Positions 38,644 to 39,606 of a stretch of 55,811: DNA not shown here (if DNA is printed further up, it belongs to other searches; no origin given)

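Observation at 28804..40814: RuBisCO-like protein + second DUF1537 kinase embedded between GH127/GH78 and a racemase-like protein + BASS carrier: branched-chain sugar (apiose / aceric acid) catabolism in a Bacteroidota glycan island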

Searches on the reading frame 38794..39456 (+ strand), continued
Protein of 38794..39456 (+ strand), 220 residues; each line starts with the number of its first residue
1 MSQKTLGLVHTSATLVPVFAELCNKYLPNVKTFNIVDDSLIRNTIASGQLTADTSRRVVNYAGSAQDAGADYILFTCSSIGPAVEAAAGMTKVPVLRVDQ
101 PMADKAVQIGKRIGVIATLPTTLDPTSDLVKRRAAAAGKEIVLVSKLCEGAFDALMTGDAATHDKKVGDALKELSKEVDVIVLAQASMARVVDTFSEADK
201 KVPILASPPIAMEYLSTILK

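Call 60: get_annotated_region(hit=H32, flank=9000)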
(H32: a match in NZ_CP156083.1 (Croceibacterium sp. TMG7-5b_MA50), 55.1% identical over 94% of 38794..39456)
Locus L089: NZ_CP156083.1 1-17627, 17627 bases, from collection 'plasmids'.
description: Croceibacterium sp. TMG7-5b_MA50 plasmid p_unnamed_TMG7-5B, complete sequence
organism: Croceibacterium sp. TMG7-5b_MA50 (NCBI taxid 3121290)
taxonomy: Bacteria; Pseudomonadota; Alphaproteobacteria; Sphingomonadales; Erythrobacteraceae; Croceibacterium; Croceibacterium sp. TMG7-5b MA50
host: -; source: Sponge; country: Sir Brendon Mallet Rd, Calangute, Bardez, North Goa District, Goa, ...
typing (MOB-suite, as given by PLSDB): non-mobilizable
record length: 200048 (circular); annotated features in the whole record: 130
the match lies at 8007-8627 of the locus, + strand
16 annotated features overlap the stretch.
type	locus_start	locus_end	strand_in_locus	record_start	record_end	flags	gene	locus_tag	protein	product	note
CDS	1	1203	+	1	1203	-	-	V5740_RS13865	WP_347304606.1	replication initiator protein A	-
CDS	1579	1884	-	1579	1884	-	-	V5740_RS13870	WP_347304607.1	type II toxin-antitoxin system RelE/ParE family toxin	GO:0030541 - plasmid partitioning [Evidence IEA]; GO:0051290 - protein heterotetramerization [Evidence IEA]; GO:0009432 ...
CDS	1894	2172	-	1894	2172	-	-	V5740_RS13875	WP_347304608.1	type II toxin-antitoxin system ParD family antitoxin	GO:0051983 - regulation of chromosome segregation [Evidence IEA]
CDS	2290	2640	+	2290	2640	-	-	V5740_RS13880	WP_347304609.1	antitoxin Xre/MbcA/ParS toxin-binding domain-containing protein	-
CDS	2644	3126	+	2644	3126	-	-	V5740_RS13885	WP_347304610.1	RES domain-containing protein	-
CDS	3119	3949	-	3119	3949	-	-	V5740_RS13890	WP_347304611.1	hypothetical protein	-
CDS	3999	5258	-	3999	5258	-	-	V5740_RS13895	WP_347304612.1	MFS transporter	GO:0055085 - transmembrane transport [Evidence IEA]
CDS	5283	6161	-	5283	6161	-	-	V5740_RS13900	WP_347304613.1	ThuA domain-containing protein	-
CDS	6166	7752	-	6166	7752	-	-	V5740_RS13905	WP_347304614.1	DUF5060 domain-containing protein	-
CDS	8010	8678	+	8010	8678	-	-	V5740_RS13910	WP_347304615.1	aspartate/glutamate racemase family protein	GO:0008152 - metabolic process [Evidence IEA]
CDS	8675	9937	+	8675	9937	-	-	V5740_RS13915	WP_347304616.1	MFS transporter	GO:0055085 - transmembrane transport [Evidence IEA]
CDS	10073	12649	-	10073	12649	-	-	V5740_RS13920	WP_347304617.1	TonB-dependent receptor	GO:0006810 - transport [Evidence IEA]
CDS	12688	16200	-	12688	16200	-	-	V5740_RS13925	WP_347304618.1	malectin domain-containing carbohydrate-binding protein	-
CDS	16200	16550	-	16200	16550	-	-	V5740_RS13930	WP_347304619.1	L-rhamnose mutarotase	-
CDS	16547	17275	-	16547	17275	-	-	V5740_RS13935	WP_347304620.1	SDR family oxidoreductase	-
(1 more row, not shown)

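Call 61: get_annotated_region(hit=H35, flank=9000)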
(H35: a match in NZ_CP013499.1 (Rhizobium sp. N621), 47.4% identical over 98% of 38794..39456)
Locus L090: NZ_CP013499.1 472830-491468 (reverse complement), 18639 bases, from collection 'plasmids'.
description: Rhizobium sp. N621 plasmid pRspN621d, complete sequence
organism: Rhizobium sp. N621 (NCBI taxid 1703964)
taxonomy: Bacteria; Pseudomonadota; Alphaproteobacteria; Hyphomicrobiales; Rhizobiaceae; Rhizobium; Rhizobium sp. N621
host: -; source: Phaseolus vulgaris,Whole organism,Legume-root nodule,legume-root nodule; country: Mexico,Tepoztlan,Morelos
typing (MOB-suite, as given by PLSDB): conjugative; relaxase MOBQ; mating-pair formation MPF_T
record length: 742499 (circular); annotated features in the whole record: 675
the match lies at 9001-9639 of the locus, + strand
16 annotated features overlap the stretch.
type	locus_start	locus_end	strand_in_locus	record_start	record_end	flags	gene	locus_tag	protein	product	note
CDS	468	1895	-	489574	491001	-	-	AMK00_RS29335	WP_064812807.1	aldehyde dehydrogenase family protein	-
CDS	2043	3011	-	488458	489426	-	-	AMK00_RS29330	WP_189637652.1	threonine/serine dehydratase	-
CDS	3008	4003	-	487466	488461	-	-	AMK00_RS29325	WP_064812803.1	ornithine cyclodeaminase family protein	-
CDS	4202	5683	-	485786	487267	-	-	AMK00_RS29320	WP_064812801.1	FAD-dependent oxidoreductase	-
CDS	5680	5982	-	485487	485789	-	-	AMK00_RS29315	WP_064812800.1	(2Fe-2S)-binding protein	-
CDS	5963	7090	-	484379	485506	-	-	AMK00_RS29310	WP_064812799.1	FAD-dependent oxidoreductase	-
CDS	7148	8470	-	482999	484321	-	-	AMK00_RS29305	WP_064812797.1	FAD-binding oxidoreductase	-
CDS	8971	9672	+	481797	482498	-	-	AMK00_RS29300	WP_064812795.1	aspartate/glutamate racemase family protein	-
CDS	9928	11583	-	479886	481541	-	-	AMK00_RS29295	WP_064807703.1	ABC transporter ATP-binding protein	-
CDS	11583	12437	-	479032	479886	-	-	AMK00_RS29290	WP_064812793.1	ABC transporter permease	-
CDS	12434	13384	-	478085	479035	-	-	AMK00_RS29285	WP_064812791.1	ABC transporter permease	GO:0055085 - transmembrane transport [Evidence IEA]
CDS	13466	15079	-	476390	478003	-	-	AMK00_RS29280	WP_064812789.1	ABC transporter substrate-binding protein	-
CDS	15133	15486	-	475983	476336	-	-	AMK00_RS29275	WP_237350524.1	hypothetical protein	-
CDS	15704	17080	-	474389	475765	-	-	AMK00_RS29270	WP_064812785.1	aspartate aminotransferase family protein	-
CDS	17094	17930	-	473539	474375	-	-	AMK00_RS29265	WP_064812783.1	GNAT family N-acetyltransferase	-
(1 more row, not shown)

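Call 62: get_annotated_region(hit=H58, flank=9000)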
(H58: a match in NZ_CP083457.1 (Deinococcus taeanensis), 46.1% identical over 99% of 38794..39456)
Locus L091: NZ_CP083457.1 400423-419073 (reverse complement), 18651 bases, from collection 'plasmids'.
description: Deinococcus taeanensis strain TS293 plasmid p_TS293_3, complete sequence
organism: Deinococcus taeanensis (NCBI taxid 2737050)
taxonomy: Bacteria; Deinococcota; Deinococci; Deinococcales; Deinococcaceae; Deinococcus; Deinococcus taeanensis
host: -; source: whole organism,coastal dune soil; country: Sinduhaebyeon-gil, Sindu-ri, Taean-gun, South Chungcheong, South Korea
typing (MOB-suite, as given by PLSDB): non-mobilizable
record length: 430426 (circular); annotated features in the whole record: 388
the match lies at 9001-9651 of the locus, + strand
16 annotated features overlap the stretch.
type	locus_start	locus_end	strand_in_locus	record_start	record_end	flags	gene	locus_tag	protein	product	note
CDS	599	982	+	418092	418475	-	-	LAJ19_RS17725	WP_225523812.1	hypothetical protein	-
CDS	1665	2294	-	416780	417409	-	-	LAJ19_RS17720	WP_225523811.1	HD domain-containing phosphohydrolase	-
CDS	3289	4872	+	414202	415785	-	-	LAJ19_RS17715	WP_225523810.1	sugar ABC transporter ATP-binding protein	-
CDS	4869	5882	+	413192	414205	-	-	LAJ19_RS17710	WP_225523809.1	ABC transporter permease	-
CDS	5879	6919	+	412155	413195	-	-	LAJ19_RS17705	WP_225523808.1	ABC transporter permease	GO:0008643 - carbohydrate transport [Evidence IEA]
CDS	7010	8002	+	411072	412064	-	-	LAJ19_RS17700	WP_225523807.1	substrate-binding domain-containing protein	-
CDS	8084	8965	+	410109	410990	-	-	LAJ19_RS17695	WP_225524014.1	NAD(P)-dependent oxidoreductase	-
CDS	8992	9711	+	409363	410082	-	-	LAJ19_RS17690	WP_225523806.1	aspartate/glutamate racemase family protein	GO:0008152 - metabolic process [Evidence IEA]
CDS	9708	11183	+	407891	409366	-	-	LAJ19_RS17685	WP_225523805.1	four-carbon acid sugar kinase family protein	-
CDS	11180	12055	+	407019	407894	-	-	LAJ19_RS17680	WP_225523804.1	class II fructose-bisphosphate aldolase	-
CDS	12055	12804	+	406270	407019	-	-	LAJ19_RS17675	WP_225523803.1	FadR/GntR family transcriptional regulator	-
CDS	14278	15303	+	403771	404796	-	-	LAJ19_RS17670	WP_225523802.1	ROK family transcriptional regulator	GO:0006355 - regulation of DNA-templated transcription [Evidence IEA]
CDS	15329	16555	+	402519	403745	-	-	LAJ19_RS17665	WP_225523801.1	ABC transporter substrate-binding protein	-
CDS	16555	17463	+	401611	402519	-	-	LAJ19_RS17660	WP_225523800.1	sugar ABC transporter permease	-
CDS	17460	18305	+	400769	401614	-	-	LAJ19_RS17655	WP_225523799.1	carbohydrate ABC transporter permease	GO:0008643 - carbohydrate transport [Evidence IEA]; GO:0055085 - transmembrane transport [Evidence IEA]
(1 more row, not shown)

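Call 64: search_dna_similar(query=window:38794-39456:+, collection=plasmids, mode=protein, max_rows=40, max_evalue=1e-20, rows=spread)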
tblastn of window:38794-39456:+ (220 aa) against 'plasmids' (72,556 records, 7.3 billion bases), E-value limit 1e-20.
Records with a match: 83; places in all: 85; records where one place covers at least 80% of the query: 83.
Best place of each record, by identity: 60-80% 1; <60% 82.
By first word of the organism name: Rhizobium 37; Sinorhizobium 14; Paraburkholderia 7; Caballeronia 3; Deinococcus 2; Haladaptatus 2; Agrobacterium 2; Rufibacter 1; Croceibacterium 1; Neorhizobium 1; and 13 more.
By predicted mobility (MOB-suite, as given by PLSDB): non-mobilizable 49; conjugative 28; mobilizable 6.
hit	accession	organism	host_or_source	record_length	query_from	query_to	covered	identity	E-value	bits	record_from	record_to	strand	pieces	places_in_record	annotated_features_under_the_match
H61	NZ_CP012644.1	Rufibacter tibetensis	soil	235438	1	219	100%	66.7%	7e-87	286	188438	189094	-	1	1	aspartate/glutamate racemase family protein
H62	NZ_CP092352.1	Rhizobium sp. C104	Cell culture,nodule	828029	2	213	96%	49.1%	2e-48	176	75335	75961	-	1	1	aspartate/glutamate racemase family protein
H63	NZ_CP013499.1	Rhizobium sp. N621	Phaseolus vulgaris,Whole ...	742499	6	220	98%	47.4%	5e-51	184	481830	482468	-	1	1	aspartate/glutamate racemase family protein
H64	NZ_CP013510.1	Rhizobium sp. N1341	Phaseolus vulgaris,Whole ...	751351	6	220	98%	47.4%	5e-51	184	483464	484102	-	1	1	aspartate/glutamate racemase family protein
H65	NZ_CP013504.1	Rhizobium esperanzae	Phaseolus vulgaris,Whole ...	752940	6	220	98%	47.4%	5e-51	184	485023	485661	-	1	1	aspartate/glutamate racemase family protein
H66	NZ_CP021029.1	Rhizobium sp. TAL182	Phaseolus vulgaris,cell culture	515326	6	220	98%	47.4%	2e-50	182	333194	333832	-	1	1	aspartate/glutamate racemase family protein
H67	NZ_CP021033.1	Rhizobium sp. NXC14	Phaseolus vulgaris,cell culture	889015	6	220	98%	47.2%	6e-49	177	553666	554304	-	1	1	aspartate/glutamate racemase family protein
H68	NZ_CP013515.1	Rhizobium sp. N1314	Phaseolus vulgaris,Whole ...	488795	6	220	98%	47.0%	3e-50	181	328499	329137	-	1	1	aspartate/glutamate racemase family protein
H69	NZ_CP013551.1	Rhizobium phaseoli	Phaseolus vulgaris,Whole ...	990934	6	220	98%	47.0%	4e-50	181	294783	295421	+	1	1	aspartate/glutamate racemase family protein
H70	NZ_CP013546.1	Rhizobium phaseoli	Phaseolus vulgaris,Whole ...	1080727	6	220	98%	47.0%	4e-50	181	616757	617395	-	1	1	record has no annotation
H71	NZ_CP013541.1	Rhizobium phaseoli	Phaseolus vulgaris,Whole ...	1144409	6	220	98%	47.0%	4e-50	181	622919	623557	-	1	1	record has no annotation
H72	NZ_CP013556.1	Rhizobium phaseoli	Phaseolus vulgaris,Whole ...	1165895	6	220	98%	47.0%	4e-50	181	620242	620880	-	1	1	record has no annotation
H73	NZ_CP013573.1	Rhizobium phaseoli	Phaseolus vulgaris,Whole ...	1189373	6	220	98%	47.0%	4e-50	181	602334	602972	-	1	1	record has no annotation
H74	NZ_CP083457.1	Deinococcus taeanensis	whole organism,coastal dune soil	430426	2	219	99%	46.1%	5e-45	166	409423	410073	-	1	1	aspartate/glutamate racemase family protein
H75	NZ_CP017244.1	Rhizobium etli 8C-3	Phaseolus vulgaris,cell culture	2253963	6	220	98%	46.5%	7e-50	180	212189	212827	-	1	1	record has no annotation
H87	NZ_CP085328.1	Haladaptatus salinisoli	cell culture,saline soil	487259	10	213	93%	43.1%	2e-41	156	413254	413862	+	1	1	aspartate/glutamate racemase family protein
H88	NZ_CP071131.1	Caballeronia sp. M1242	Homo sapiens,ETA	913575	8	208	91%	43.6%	6e-38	146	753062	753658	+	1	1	aspartate/glutamate racemase family protein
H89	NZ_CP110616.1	Rhodococcus antarcticus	whole organism,T5 medium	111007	6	220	98%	40.4%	1e-29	122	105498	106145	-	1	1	aspartate/glutamate racemase family protein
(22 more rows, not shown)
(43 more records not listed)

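Call 65: get_annotated_region(hit=H87, flank=7000)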
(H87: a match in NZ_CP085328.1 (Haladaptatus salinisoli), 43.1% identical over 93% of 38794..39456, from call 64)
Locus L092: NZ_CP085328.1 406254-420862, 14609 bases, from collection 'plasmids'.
description: Haladaptatus salinisoli strain PSR8 plasmid unnamed1, complete sequence
organism: Haladaptatus salinisoli (NCBI taxid 2884876)
taxonomy: Archaea; Euryarchaeota; Halobacteria; Halobacteriales; Haladaptataceae; Haladaptatus; Haladaptatus salinisoli
host: -; source: cell culture,saline soil; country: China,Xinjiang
typing (MOB-suite, as given by PLSDB): non-mobilizable
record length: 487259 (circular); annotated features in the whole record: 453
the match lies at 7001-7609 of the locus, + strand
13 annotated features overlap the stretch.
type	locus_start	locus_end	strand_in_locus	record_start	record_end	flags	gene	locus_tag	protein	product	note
CDS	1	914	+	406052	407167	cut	-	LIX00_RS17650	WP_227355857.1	ABC transporter permease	-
CDS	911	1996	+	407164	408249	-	-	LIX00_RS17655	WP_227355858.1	ABC transporter ATP-binding protein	-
CDS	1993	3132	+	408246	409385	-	-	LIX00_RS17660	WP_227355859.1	oligopeptide/dipeptide ABC transporter ATP-binding protein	-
CDS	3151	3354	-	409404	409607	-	-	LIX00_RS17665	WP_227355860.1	hypothetical protein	-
CDS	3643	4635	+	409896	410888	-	-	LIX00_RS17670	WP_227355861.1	hypothetical protein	-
CDS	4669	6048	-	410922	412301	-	-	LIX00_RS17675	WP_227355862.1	four-carbon acid sugar kinase family protein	-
CDS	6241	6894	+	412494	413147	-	-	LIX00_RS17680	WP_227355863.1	class II aldolase/adducin family protein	-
CDS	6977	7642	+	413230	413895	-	-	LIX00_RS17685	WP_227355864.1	aspartate/glutamate racemase family protein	GO:0006807 - nitrogen compound metabolic process [Evidence IEA]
CDS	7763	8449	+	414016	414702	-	-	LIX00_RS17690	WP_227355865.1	ThuA domain-containing protein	-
CDS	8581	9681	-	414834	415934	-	-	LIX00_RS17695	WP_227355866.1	Gfo/Idh/MocA family oxidoreductase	-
CDS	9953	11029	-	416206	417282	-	gfo6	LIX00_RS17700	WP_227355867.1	D-xylose 1-dehydrogenase Gfo6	-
CDS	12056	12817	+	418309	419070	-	-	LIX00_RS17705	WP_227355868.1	hypothetical protein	-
CDS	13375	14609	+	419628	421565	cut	-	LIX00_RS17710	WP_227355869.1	aconitate hydratase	-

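Call 66: get_annotated_region(hit=H88, flank=7000)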
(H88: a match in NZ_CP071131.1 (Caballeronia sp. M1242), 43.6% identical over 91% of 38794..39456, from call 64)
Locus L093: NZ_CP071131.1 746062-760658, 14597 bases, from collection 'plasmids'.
description: Caballeronia sp. M1242 plasmid unnamed2, complete sequence
organism: Caballeronia sp. M1242 (NCBI taxid 2814653)
taxonomy: Bacteria; Pseudomonadota; Betaproteobacteria; Burkholderiales; Burkholderiaceae; Caballeronia; Caballeronia sp. M1242
host: -; source: Homo sapiens,ETA; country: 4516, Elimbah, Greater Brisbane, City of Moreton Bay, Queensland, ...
typing (MOB-suite, as given by PLSDB): non-mobilizable
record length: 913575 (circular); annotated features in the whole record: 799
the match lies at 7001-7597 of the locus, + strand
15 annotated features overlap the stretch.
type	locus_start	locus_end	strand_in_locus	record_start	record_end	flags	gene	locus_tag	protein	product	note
CDS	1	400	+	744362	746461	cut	-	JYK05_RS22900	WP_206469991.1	ABC transporter permease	-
CDS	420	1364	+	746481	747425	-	-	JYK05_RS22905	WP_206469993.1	3-hydroxyacyl-CoA dehydrogenase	-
CDS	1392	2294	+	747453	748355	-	-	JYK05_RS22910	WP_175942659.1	SMP-30/gluconolactonase/LRE family protein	-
CDS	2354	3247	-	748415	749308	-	-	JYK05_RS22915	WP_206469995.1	NAD(P)-dependent oxidoreductase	-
CDS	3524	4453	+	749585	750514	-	-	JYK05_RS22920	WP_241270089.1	ABC transporter permease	-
CDS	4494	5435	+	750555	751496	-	-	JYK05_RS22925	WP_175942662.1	sugar-binding protein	-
CDS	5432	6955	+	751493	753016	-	gguA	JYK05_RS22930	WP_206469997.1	sugar ABC transporter ATP-binding protein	-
CDS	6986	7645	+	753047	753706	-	-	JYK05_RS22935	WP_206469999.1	aspartate/glutamate racemase family protein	GO:0006807 - nitrogen compound metabolic process [Evidence IEA]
CDS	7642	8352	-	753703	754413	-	-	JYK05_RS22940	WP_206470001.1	Crp/Fnr family transcriptional regulator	GO:0006355 - regulation of DNA-templated transcription [Evidence IEA]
CDS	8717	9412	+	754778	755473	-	-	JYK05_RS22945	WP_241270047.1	GntR family transcriptional regulator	-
CDS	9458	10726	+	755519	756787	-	mtnK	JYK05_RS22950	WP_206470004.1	S-methyl-5-thioribose kinase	GO:0019509 - L-methionine salvage from methylthioadenosine [Evidence IEA]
CDS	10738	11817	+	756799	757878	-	mtnA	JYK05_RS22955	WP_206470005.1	S-methyl-5-thioribose-1-phosphate isomerase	GO:0019509 - L-methionine salvage from methylthioadenosine [Evidence IEA]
CDS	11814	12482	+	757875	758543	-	-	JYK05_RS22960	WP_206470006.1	class II aldolase/adducin family protein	-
CDS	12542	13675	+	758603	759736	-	-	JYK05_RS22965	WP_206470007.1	sugar ABC transporter substrate-binding protein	-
CDS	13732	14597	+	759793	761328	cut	-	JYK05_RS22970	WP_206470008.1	sugar ABC transporter ATP-binding protein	-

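Call 67: get_annotated_region(hit=H89, flank=7000)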
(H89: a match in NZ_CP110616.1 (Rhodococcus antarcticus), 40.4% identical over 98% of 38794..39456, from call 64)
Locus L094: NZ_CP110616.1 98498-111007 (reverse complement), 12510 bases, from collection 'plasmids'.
description: Rhodococcus antarcticus strain 75 plasmid unnamed1, complete sequence
organism: Rhodococcus antarcticus (NCBI taxid 2987751)
taxonomy: Bacteria; Actinomycetota; Actinomycetes; Mycobacteriales; Nocardiaceae; Rhodococcus; Rhodococcus antarcticus
host: -; source: whole organism,T5 medium; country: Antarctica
typing (MOB-suite, as given by PLSDB): non-mobilizable
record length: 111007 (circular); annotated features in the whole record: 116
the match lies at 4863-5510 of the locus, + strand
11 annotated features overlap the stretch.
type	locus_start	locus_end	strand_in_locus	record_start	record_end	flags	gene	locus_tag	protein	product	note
CDS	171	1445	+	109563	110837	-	-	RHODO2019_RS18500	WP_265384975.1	four-carbon acid sugar kinase family protein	-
CDS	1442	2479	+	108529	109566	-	pdxA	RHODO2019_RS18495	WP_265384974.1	4-hydroxythreonine-4-phosphate dehydrogenase PdxA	GO:0008615 - pyridoxine biosynthetic process [Evidence IEA]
CDS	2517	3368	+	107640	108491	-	-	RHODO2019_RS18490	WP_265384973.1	DeoR/GlpR family DNA-binding transcription regulator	-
CDS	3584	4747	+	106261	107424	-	-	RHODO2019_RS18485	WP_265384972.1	mandelate racemase/muconate lactonizing enzyme family protein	-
CDS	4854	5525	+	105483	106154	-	-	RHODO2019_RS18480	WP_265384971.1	aspartate/glutamate racemase family protein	GO:0006807 - nitrogen compound metabolic process [Evidence IEA]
CDS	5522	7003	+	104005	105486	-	-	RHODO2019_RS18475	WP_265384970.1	four-carbon acid sugar kinase family protein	-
CDS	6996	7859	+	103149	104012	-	-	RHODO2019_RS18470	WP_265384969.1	class II fructose-bisphosphate aldolase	-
CDS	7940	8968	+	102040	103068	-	-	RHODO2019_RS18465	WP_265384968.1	sugar-binding protein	-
CDS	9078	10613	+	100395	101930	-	-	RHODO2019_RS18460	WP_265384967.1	sugar ABC transporter ATP-binding protein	-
CDS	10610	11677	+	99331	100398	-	-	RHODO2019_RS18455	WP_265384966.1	ABC transporter permease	-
CDS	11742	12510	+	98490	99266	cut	-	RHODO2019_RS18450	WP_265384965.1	FCD domain-containing protein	-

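Call 68: get_annotated_region(hit=H62, flank=7000)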
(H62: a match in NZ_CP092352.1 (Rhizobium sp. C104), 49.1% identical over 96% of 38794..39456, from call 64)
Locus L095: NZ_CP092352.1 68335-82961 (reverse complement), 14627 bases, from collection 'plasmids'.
description: Rhizobium sp. C104 plasmid pRSpC104a, complete sequence
organism: Rhizobium sp. C104 (NCBI taxid 2917727)
taxonomy: Bacteria; Pseudomonadota; Alphaproteobacteria; Hyphomicrobiales; Rhizobiaceae; Rhizobium; Rhizobium sp. C104
host: -; source: Cell culture,nodule; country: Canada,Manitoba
typing (MOB-suite, as given by PLSDB): conjugative; relaxase MOBQ; mating-pair formation MPF_T
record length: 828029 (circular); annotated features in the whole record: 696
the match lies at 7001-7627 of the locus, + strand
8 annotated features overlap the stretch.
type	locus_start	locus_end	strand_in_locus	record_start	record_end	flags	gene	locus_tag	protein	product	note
CDS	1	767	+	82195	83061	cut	-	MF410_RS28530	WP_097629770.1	ABC transporter permease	-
CDS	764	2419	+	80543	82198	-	-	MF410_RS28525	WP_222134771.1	ABC transporter ATP-binding protein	-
CDS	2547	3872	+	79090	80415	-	-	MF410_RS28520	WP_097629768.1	FAD-binding oxidoreductase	-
CDS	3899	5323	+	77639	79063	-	-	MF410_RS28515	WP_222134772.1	aldehyde dehydrogenase family protein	-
CDS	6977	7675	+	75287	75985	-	-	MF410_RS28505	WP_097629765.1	aspartate/glutamate racemase family protein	-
CDS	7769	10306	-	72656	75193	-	-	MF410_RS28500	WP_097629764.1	methyl-accepting chemotaxis protein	GO:0007165 - signal transduction [Evidence IEA]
CDS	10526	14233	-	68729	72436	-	putA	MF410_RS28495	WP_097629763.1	trifunctional transcriptional regulator/proline dehydrogenase/L-glutamate gamma-semialdehyde dehydrogenase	GO:0006561 - proline biosynthetic process [Evidence IEA]; GO:0006355 - regulation of DNA-templated transcription ...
CDS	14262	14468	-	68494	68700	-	-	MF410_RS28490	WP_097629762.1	hypothetical protein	-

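Call 86: search_protein_families(library=pfam, proteins=[L089:6166-7752:-])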
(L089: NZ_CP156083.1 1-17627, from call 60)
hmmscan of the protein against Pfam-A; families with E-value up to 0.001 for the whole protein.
L089:6166-7752:- (528 aa): 4 families
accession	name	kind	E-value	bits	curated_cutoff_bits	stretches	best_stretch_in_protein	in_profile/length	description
PF16586.11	DUF5060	-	2.2e-23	82.7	27.2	1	35-101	2-70/70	Domain of unknown function (DUF5060)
PF13204.13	Apiosidase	-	1.3e-19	71.4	26.5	1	130-386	3-274/320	Apiosidase-like, catalytic domain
PF18310.7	DUF5605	-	1.8e-17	63.5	25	1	437-525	1-72/73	Domain of unknown function (DUF5605)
PF00150.24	Cellulase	-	2.1e-05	24.6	23.5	1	137-289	3-146/272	Cellulase (glycosyl hydrolase family 5)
